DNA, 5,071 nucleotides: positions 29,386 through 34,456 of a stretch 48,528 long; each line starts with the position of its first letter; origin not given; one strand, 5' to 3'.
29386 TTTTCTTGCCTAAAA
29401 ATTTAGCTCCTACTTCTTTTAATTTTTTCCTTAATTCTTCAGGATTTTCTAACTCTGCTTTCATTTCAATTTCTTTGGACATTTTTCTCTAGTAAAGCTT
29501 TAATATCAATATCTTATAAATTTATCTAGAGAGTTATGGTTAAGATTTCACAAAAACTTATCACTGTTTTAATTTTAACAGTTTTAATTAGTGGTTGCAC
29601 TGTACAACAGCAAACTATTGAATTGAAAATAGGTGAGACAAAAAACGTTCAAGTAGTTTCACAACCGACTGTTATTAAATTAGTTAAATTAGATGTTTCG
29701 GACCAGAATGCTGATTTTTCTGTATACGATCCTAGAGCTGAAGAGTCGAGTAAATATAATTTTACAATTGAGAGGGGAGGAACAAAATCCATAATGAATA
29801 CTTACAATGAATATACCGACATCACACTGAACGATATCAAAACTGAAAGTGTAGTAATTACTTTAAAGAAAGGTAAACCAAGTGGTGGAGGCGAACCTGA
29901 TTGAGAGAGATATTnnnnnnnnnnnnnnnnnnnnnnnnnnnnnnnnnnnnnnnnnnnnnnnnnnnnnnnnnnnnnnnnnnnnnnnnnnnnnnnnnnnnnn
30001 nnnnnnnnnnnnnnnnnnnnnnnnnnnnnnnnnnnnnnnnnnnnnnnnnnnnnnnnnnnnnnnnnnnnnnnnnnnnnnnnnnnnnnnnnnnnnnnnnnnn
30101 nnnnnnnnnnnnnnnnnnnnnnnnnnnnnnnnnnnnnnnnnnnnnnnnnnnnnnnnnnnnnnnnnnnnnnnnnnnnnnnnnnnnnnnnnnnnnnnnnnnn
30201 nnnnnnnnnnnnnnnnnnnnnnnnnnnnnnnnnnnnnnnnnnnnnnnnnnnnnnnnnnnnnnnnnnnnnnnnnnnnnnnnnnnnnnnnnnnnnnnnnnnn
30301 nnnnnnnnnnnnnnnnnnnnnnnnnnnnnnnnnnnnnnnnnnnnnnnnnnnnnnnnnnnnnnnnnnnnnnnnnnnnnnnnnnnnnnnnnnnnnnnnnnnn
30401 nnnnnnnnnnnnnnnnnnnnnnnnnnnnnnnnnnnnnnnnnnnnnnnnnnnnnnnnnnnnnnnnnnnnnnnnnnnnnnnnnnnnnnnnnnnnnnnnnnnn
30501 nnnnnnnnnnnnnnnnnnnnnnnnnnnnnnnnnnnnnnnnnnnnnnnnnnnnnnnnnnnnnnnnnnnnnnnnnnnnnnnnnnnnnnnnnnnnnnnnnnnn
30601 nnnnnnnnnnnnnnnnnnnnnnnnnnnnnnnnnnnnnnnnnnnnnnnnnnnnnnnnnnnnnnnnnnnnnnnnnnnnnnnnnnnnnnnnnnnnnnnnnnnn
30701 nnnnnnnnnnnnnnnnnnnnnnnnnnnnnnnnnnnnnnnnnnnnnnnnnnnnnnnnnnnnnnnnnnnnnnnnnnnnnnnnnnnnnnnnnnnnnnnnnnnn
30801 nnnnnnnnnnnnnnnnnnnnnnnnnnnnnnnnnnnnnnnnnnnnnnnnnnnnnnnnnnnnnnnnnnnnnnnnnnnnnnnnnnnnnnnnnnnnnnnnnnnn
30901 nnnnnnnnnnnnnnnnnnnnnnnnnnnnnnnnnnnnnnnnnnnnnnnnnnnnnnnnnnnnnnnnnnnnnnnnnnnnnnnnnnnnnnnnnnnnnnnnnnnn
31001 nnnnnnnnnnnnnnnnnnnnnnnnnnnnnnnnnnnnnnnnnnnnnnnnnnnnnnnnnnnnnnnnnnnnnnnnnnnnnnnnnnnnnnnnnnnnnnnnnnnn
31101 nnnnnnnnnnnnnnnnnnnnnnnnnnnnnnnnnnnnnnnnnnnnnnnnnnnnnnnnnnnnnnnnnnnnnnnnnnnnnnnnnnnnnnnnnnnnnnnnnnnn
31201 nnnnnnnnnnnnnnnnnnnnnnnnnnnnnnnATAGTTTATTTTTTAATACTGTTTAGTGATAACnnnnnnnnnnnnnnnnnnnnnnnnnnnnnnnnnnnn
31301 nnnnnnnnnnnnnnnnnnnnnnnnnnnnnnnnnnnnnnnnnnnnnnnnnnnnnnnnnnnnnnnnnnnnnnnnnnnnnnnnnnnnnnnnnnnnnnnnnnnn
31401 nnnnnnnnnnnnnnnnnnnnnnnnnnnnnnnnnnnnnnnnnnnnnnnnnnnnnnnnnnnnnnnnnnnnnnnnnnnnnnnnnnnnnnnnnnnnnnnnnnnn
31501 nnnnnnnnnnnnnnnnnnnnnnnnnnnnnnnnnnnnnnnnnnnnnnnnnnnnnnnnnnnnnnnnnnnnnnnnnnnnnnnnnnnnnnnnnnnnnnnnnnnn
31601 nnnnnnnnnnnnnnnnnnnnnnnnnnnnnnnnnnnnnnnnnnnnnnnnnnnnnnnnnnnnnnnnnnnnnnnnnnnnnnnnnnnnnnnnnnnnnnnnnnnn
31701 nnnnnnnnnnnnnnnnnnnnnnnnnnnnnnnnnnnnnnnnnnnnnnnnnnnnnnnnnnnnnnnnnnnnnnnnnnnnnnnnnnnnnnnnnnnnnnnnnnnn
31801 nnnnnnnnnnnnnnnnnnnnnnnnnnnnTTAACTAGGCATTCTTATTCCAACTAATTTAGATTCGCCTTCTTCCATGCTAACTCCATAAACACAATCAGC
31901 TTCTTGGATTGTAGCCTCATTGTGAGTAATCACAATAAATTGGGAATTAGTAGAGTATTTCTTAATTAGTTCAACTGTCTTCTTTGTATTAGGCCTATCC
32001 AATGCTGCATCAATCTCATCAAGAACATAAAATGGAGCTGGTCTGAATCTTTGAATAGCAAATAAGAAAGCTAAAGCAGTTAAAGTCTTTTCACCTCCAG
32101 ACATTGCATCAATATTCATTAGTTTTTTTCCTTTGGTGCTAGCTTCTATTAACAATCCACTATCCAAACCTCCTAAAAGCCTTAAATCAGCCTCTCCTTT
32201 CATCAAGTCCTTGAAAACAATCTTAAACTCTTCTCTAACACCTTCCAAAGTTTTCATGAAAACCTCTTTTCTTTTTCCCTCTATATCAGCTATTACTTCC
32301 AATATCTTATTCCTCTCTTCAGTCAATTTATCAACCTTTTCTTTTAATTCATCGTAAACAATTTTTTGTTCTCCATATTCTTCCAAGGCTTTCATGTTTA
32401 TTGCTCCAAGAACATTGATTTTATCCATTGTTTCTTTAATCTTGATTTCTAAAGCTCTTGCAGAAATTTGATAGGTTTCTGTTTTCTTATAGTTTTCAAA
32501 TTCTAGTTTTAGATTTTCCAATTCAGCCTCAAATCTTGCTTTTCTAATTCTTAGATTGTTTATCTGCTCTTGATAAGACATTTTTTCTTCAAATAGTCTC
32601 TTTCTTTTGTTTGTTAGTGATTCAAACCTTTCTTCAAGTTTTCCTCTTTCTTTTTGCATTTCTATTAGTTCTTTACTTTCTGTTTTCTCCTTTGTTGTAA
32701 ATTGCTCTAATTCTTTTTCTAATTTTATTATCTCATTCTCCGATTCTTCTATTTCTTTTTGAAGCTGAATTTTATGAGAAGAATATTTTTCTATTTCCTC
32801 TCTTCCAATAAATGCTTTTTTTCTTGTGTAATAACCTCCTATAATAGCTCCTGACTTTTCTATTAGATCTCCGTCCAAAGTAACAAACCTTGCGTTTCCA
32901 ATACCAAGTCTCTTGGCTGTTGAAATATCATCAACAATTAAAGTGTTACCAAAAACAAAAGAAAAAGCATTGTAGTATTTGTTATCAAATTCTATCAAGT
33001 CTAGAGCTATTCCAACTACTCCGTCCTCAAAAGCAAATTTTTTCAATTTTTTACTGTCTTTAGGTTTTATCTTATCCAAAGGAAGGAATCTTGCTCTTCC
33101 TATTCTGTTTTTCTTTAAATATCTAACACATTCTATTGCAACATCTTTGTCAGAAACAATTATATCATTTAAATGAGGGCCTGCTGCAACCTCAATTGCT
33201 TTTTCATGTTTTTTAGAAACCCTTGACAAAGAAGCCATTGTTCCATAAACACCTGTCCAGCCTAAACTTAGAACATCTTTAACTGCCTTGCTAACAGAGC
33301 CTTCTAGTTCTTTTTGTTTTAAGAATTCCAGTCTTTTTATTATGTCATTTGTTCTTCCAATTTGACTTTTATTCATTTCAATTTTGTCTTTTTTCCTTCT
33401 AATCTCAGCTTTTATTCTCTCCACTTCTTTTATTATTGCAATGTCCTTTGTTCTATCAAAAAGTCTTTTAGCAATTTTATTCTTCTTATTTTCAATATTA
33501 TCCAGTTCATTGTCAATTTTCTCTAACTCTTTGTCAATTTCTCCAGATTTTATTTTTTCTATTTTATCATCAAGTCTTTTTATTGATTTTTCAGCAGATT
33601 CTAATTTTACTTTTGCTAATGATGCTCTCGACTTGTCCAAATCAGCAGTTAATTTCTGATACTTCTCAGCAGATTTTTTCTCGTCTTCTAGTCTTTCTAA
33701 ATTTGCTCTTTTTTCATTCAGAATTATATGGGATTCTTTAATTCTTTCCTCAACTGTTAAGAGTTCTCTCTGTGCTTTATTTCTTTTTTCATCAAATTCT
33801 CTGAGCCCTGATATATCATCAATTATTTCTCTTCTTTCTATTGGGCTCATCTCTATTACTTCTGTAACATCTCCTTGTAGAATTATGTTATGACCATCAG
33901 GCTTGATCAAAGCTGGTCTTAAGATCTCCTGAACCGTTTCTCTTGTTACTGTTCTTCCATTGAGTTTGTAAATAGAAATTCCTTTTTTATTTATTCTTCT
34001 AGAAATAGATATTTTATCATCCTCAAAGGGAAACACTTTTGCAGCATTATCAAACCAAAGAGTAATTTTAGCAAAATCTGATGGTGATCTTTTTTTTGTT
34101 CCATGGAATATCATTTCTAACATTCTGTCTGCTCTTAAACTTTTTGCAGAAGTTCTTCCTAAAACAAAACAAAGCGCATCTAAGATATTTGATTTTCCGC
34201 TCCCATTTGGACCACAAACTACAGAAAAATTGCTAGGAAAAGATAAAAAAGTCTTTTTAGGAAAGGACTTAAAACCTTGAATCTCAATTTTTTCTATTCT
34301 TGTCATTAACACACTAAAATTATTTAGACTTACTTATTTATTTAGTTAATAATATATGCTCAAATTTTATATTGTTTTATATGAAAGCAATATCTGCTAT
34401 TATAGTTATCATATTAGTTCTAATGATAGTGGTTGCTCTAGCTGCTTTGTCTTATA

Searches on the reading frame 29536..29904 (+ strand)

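Call 49: search_protein_families(library=pfam, proteins=[window:29536-29904:+], max_evalue=0.001)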
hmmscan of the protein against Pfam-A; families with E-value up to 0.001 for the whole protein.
window:29536-29904:+ (122 aa): 0 families

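Call 51: search_protein_families(library=phrogs, proteins=[window:29536-29904:+], max_evalue=0.01)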
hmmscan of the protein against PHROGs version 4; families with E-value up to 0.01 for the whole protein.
window:29536-29904:+ (122 aa): 1 family
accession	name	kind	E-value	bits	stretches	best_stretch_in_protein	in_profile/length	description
phrog_6360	-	unknown function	2e-05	25.8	1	6-106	2-109/122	-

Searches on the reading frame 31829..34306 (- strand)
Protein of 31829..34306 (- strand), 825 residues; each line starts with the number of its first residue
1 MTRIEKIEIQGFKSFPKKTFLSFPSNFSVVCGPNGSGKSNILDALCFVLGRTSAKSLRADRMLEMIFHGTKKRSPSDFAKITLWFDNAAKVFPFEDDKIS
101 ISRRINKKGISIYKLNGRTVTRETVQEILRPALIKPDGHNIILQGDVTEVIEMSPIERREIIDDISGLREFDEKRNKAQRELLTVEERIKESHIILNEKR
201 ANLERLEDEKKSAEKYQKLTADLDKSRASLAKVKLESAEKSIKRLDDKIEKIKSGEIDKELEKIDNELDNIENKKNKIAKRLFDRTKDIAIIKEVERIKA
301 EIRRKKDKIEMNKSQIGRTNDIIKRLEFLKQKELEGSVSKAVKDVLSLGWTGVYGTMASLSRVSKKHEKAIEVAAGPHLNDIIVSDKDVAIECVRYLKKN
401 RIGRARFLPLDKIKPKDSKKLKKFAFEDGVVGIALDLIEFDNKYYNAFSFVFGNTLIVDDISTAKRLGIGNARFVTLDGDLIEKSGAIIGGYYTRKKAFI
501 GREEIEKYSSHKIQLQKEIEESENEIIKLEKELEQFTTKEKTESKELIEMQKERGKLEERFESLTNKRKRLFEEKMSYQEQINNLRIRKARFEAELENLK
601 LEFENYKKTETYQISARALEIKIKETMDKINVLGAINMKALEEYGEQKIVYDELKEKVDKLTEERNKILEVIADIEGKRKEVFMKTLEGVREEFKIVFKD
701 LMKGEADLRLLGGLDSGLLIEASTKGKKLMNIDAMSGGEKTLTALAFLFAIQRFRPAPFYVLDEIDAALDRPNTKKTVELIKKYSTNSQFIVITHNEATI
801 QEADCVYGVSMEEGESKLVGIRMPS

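Call 49: search_protein_families(library=pfam, proteins=[window:31829-34306:-], max_evalue=0.001)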
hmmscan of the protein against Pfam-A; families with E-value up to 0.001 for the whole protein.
window:31829-34306:- (825 aa): 7 families
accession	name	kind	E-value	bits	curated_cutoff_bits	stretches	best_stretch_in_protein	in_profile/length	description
PF02463.25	SMC_N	-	7e-70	235.3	40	1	4-814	2-217/220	RecF/RecN/SMC N terminal domain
PF06470.18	SMC_hinge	-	3.2e-32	111.8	22.5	1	352-467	3-115/116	SMC proteins Flexible Hinge Domain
PF13175.12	AAA_15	-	1.2e-14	55.2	32.1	1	4-345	3-275/374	AAA ATPase domain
PF13304.12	AAA_21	-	3.8e-13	50.6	27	2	558-797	85-300/304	AAA domain, putative AbiEii toxin, Type IV TA system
PF13476.12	AAA_23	-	1.2e-11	46.1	27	1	6-252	1-177/201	AAA domain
PF17675.6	APG6_N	-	1.2e-06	29.5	45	1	503-605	23-127/132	Apg6 coiled-coil region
PF13555.12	AAA_29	-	5.9e-05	23.2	27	1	14-49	11-46/61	P-loop containing region of AAA domain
